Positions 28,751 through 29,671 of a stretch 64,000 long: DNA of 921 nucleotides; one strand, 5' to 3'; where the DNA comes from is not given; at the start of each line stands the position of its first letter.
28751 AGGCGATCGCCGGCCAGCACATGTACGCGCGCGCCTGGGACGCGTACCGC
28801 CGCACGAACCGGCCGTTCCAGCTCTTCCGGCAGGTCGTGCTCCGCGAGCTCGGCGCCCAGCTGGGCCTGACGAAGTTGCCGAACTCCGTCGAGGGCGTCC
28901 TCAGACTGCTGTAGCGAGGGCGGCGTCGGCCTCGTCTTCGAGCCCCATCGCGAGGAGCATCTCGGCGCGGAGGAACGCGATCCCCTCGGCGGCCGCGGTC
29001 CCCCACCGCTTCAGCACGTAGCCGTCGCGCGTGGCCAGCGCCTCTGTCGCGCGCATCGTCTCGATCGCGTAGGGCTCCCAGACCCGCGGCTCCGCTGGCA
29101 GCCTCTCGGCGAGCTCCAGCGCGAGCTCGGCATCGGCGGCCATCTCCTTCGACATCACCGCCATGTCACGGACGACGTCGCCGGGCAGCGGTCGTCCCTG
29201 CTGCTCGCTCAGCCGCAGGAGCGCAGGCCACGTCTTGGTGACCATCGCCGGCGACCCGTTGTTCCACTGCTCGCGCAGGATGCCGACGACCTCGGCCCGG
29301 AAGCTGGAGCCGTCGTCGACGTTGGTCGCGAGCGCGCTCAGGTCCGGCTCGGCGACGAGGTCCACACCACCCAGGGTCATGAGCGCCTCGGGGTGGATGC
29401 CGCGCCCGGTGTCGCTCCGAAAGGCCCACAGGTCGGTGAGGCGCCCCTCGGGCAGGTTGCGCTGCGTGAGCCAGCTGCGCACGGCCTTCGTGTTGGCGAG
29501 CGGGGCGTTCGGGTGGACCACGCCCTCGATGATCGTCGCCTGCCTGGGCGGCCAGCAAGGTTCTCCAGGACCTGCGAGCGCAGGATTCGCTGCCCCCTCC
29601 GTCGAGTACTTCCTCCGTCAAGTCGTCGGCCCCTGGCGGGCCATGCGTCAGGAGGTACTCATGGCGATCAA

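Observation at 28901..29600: Leftward moron inserted between the head and tail structural genes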

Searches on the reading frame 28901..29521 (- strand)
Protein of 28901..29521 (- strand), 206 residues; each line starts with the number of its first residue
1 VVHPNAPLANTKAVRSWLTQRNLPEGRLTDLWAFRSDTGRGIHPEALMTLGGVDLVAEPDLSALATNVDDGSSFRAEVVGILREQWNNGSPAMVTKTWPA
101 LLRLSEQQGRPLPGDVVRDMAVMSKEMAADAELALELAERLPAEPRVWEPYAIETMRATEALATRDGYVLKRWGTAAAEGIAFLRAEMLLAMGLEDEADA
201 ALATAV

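Call 3: search_protein_families(library=pfam, proteins=[window:28901-29521:-], max_evalue=1)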
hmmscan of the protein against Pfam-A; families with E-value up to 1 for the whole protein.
window:28901-29521:- (206 aa): 0 families

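Call 4: search_protein_families(library=phrogs, proteins=[window:28901-29521:-], max_evalue=1)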
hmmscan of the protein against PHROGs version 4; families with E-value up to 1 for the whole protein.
window:28901-29521:- (206 aa): 1 family
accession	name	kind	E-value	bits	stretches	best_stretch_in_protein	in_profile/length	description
phrog_19097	-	transcription regulation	0.057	14.5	1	126-160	86-120/141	transcriptional repressor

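Call 8: search_dna_similar(query=window:28901-29521:-, collection=phages, mode=protein, max_evalue=0.001, max_rows=40)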
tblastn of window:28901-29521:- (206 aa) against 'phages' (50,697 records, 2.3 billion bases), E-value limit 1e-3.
No match.

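Call 10: find_homologous_proteins(query=window:28901-29521:-, max_evalue=0.001)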
Query window:28901-29521:- (206 aa): 1 proteins with E <= 0.001 among 3917 candidates.
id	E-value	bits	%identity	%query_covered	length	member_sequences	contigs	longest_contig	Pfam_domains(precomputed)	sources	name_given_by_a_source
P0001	8.6e-128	442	100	100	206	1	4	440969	-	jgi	jgi:hypothetical protein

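Call 12: find_encoding_contigs(protein=P0001, flank=10000, max_places=10)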
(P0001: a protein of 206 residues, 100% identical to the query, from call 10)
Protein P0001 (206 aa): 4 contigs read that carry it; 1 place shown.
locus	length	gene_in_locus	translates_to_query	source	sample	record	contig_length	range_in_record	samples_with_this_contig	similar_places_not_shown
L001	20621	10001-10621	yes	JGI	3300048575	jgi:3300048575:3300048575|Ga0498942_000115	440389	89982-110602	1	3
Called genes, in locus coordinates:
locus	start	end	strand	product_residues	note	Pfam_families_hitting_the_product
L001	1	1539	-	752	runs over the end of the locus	-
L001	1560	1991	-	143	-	-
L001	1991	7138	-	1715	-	-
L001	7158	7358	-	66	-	-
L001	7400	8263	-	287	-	-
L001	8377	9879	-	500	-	PF01833:TIG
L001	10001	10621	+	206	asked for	-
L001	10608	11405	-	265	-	-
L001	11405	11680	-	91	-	-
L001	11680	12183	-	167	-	-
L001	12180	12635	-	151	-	-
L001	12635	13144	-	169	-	-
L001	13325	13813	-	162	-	-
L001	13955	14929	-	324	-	PF27364:YonB (weak)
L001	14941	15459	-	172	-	-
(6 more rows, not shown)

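Call 18: search_protein_representatives(protein=window:28901-29521:-)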
Query: 206 residues. Proteins with E-value up to 0.001 (for the whole library): 9; up to 1e-10: 3; up to 1e-30: 1. The best 9 are listed.
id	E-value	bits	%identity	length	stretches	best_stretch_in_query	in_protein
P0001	2.7e-128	441.8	100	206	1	1-206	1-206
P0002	3.7e-24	102.0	43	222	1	1-204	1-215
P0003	1.1e-15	74.3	36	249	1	1-199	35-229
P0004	6.2e-08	49.0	33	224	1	9-197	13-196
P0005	9.3e-07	45.2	30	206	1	2-204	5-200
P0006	3.4e-05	40.1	31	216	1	1-202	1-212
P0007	9.3e-05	38.7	30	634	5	21-89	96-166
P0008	4.2e-04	36.5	47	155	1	151-203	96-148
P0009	9.8e-04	35.3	30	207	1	8-204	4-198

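Call 23: find_homologous_proteins(query=A1, max_evalue=0.001)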
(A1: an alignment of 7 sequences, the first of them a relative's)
Query A1 (7 sequences) (206 aa, profile of the alignment): 3 proteins with E <= 0.001 among 8000 candidates.
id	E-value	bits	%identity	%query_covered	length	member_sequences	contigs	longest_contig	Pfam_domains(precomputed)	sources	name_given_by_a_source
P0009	1.5e-70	255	27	96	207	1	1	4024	-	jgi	jgi:hypothetical protein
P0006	8.7e-69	250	27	97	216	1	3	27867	-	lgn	-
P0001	9.8e-69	249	100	100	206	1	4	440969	-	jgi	jgi:hypothetical protein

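Call 24: search_solved_structures(query=A1, max_evalue=10, show_alignments=2)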
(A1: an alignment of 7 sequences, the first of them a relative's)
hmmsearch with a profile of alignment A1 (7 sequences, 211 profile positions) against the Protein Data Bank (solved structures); distinct sequences matched with E-value up to 10: 1.
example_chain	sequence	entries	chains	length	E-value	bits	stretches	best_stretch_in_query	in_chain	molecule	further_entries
4o5p_A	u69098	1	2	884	0.12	15.5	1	116-173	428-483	Uncharacterized protein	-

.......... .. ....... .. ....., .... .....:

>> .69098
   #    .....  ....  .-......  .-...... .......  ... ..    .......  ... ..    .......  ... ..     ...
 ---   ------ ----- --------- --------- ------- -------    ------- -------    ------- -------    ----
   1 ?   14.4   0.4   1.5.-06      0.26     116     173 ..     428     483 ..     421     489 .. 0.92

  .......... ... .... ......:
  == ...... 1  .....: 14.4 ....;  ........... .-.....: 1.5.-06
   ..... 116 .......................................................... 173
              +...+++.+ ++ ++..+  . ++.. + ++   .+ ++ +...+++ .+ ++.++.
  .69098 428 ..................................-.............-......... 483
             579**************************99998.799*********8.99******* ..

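Call 25: find_encoding_contigs(protein=P0006, flank=10000, max_places=4)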
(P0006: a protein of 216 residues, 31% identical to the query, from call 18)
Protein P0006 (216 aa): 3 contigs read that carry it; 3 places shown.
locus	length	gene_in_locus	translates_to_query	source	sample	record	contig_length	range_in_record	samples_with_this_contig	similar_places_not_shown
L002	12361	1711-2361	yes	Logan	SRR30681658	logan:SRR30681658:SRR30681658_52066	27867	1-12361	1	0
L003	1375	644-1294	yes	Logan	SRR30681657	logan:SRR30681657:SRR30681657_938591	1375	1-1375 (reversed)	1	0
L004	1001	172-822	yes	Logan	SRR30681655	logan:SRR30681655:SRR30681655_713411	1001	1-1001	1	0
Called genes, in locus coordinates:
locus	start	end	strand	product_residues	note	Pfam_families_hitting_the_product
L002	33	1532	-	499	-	PF01833:TIG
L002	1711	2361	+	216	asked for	-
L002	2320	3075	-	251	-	-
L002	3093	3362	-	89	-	-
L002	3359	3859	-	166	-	-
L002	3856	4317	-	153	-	-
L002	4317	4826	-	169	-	-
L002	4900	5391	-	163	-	-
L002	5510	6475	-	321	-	PF27364:YonB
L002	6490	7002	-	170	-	-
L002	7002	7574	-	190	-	-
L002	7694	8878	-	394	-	-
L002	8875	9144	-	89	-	-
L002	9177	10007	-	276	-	-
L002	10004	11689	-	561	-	-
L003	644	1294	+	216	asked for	-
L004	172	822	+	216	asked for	-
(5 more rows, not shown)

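Call 26: find_encoding_contigs(protein=P0009, flank=10000, max_places=4)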
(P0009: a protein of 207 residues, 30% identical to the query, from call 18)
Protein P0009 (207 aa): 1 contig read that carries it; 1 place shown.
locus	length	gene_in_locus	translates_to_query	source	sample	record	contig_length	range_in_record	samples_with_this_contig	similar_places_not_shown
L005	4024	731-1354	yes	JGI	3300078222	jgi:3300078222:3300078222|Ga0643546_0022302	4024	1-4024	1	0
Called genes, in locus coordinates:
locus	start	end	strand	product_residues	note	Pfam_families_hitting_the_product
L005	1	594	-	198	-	?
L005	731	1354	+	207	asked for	-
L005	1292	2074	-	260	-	-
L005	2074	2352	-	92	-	-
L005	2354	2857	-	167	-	-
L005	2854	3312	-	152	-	-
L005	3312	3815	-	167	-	-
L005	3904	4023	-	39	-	?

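Call 27: find_encoding_contigs(protein=P0002, flank=10000, max_places=4)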
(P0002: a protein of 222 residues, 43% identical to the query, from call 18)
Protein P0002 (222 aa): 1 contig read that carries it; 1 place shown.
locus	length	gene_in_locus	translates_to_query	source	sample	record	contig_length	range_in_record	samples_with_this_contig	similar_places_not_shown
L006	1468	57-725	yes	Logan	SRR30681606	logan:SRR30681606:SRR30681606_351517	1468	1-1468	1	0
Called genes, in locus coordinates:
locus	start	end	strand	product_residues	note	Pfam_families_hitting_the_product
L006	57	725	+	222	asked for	-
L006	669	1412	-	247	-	-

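Call 28: predict_structure(alignment_id=A1)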
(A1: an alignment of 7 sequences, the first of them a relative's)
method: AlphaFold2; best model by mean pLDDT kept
length: 206 residues; sequences in the alignment: 7
mean_pLDDT: 84.7   pTM: 0.61
mean pLDDT of the five models: 84.7, 83.1, 81.9, 80.9, 80.7
residues with pLDDT >= 90: 75; 70-90: 109; 50-70: 22; < 50: 0
segments of 3 or more residues with pLDDT < 50: none
pLDDT, mean of each block of 10 residues (from residue 1): 70 93 85 85 89 64 74 75 85 90 87 84 93 97 84 91 95 95 87 81 69
secondary structure, 60 per line:
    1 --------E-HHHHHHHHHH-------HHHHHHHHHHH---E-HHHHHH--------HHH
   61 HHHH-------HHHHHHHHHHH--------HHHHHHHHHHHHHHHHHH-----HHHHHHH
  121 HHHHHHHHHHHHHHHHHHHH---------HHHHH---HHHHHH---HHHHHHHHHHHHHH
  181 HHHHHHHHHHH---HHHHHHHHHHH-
elements in order: H11-20 H28-38 H44-49 H58-64 H72-82 H91-108 H114-140 H150-154 H158-163 H167-191 H195-205

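Call 35: fold_search(model_id=the predicted structure, library=viral)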
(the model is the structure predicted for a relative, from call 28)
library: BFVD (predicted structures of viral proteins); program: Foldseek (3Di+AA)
matches with E <= 10: 63; with E <= 0.001: 0
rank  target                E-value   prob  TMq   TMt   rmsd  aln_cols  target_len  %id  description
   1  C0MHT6                6.9e-01  0.13  0.24  0.10  13.3       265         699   14  Putative 76K readthrough domain of coat protein (Fragment) [Beet virus Q]
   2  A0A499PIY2            1.7e+00  0.04  0.15  0.13  24.4       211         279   14  Cation efflux protein transmembrane domain-containing protein [Pistachio ampelovirus A]
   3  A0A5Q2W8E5            2.1e+00  0.06  0.17  0.14  19.9       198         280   10  (no name in the UniProt tables at hand)
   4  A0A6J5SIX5            2.2e+00  0.05  0.19  0.10  19.6       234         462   14  Uncharacterized protein [uncultured Caudovirales phage]
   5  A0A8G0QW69            3.0e+00  0.06  0.17  0.04  17.7       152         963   17  (no name in the UniProt tables at hand)
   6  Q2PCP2                3.5e+00  0.04  0.19  0.08  12.9       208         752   10  Coat protein [French barley mosaic virus]
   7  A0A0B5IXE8            3.5e+00  0.02  0.15  0.14  17.2       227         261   16  Ankyrin repeat protein [Pandoravirus inopinatum]
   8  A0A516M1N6            3.8e+00  0.06  0.17  0.11  15.3       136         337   15  (no name in the UniProt tables at hand)
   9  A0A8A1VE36            4.3e+00  0.05  0.21  0.25  16.6       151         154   16  (no name in the UniProt tables at hand)
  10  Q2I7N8                4.3e+00  0.04  0.20  0.12  19.6       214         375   15  Putative tape measure protein [Streptococcus phage 700P1]
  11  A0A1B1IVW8            4.3e+00  0.04  0.18  0.20  12.8       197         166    8  Uncharacterized protein [uncultured phage_Deep1-GF2-KM23-C739]
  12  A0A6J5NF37            4.7e+00  0.03  0.19  0.11  23.0       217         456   14  Uncharacterized protein [uncultured Caudovirales phage]
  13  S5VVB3                4.7e+00  0.03  0.17  0.13  18.4       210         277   15  Uncharacterized protein [Pseudomonas phage PaBG]
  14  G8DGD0                4.7e+00  0.02  0.16  0.10  16.1       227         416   18  (no name in the UniProt tables at hand)
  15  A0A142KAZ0            4.9e+00  0.04  0.22  0.15  22.1       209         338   15  Uncharacterized protein [Gordonia phage Lucky10]
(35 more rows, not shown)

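Call 52: search_protein_families(library=pfam, alignment_id=A3, max_evalue=10)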
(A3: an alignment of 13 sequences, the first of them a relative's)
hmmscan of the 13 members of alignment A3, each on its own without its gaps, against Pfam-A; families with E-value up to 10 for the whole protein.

A. member 1, P0001 (206 aa): 0 families

B. families by the number of members that match (of 13 scanned): 10 families
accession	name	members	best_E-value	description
PF14258.12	DUF4350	1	0.015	Domain of unknown function (DUF4350)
PF13404.12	HTH_AsnC-type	1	0.025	AsnC-type helix-turn-helix domain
PF09536.15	DUF2378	1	0.037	Protein of unknown function (DUF2378)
PF25549.1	DUF7927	1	0.064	Domain of unknown function (DUF7927)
PF12002.13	MgsA_C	1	0.07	MgsA AAA+ ATPase C terminal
PF23359.1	Lsr2_DNA-bd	1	0.11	Lsr2 DNA-binding domain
PF22862.1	Hac8_like_N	1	0.13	Halocin 8-like N-terminal domain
PF25532.1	CH_CAMSAP2_N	1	0.14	CAMSAP2-like, calponin-homology domain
PF25808.1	TPR_LAA1_C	1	0.29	LAA1-like, C-terminal TPR repeats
PF06169.17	DUF982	1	4.9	Protein of unknown function (DUF982)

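Call 53: search_protein_families(library=padloc, alignment_id=A3, max_evalue=10)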
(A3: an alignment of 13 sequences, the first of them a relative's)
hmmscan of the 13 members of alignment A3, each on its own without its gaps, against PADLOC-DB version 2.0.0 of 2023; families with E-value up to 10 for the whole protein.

A. member 1, P0001 (206 aa): 0 families

B. families by the number of members that match (of 13 scanned): 0 families

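Call 73: find_encoding_contigs(protein=P0003, flank=10000, max_places=3)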
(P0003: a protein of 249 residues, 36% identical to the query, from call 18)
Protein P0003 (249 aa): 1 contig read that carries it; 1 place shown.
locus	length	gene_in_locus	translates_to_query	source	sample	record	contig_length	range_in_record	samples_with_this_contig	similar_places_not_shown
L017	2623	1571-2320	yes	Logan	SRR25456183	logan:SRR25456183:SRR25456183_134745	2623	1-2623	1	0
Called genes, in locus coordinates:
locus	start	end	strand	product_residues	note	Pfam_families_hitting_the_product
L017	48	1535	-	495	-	PF01833:TIG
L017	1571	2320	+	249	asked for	-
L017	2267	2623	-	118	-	?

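Call 74: find_encoding_contigs(protein=P0004, flank=10000, max_places=3)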
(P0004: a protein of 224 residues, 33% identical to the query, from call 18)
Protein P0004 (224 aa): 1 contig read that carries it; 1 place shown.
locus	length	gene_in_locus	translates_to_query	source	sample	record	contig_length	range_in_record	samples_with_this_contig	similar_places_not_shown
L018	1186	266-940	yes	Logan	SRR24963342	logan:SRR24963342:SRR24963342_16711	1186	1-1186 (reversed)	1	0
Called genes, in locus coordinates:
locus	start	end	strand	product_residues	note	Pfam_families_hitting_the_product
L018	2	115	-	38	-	?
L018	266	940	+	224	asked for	-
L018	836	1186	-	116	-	?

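Call 75: find_encoding_contigs(protein=P0008, flank=10000, max_places=3)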
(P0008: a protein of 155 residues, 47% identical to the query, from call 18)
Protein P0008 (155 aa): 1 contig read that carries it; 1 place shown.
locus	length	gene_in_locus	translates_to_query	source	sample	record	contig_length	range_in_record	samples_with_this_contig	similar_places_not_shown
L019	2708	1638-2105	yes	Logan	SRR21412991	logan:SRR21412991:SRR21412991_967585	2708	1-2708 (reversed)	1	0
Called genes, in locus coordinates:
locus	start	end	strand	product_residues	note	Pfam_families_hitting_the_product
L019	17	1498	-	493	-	PF01833:TIG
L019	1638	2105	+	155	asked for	-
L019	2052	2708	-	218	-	?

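Call 91: search_protein_families(library=ncbifam, alignment_id=A3, max_evalue=1)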
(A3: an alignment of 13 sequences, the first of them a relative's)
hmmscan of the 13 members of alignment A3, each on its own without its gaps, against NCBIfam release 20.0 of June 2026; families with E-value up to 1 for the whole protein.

A. member 1, P0001 (206 aa): 1 family
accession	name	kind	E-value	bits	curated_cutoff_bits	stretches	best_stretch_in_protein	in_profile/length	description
NF046037.1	carphisopro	domain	0.00084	19.5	38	0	96-112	37-53/54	carph-isopro domain-containing protein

B. families by the number of members that match (of 13 scanned): 2 families
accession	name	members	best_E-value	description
NF046037.1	carphisopro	1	0.00084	carph-isopro domain-containing protein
NF008296.0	PRK11083.1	1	0.0095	two-component system response regulator CreB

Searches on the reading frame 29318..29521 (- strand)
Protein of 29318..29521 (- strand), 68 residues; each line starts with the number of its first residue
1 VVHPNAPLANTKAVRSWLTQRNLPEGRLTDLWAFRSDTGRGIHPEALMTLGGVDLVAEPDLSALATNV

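Call 55: search_solved_structures(query=A4, max_evalue=10, show_alignments=3)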
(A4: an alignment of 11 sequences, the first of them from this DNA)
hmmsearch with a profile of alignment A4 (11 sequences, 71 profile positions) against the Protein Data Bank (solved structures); distinct sequences matched with E-value up to 10: 0.

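Call 62: predict_structure(alignment_id=A5)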
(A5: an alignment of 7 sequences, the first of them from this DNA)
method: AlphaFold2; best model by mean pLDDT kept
length: 68 residues; sequences in the alignment: 7
mean_pLDDT: 85.8   pTM: 0.72
mean pLDDT of the five models: 85.8, 84.9, 83.2, 82.3, 82.0
residues with pLDDT >= 90: 35; 70-90: 24; 50-70: 9; < 50: 0
segments of 3 or more residues with pLDDT < 50: none
pLDDT, mean of each block of 10 residues (from residue 1): 83 94 87 92 90 67 88
secondary structure, 60 per line:
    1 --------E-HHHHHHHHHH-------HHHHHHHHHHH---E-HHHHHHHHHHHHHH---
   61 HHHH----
elements in order: H11-20 H28-38 H44-57 H61-64
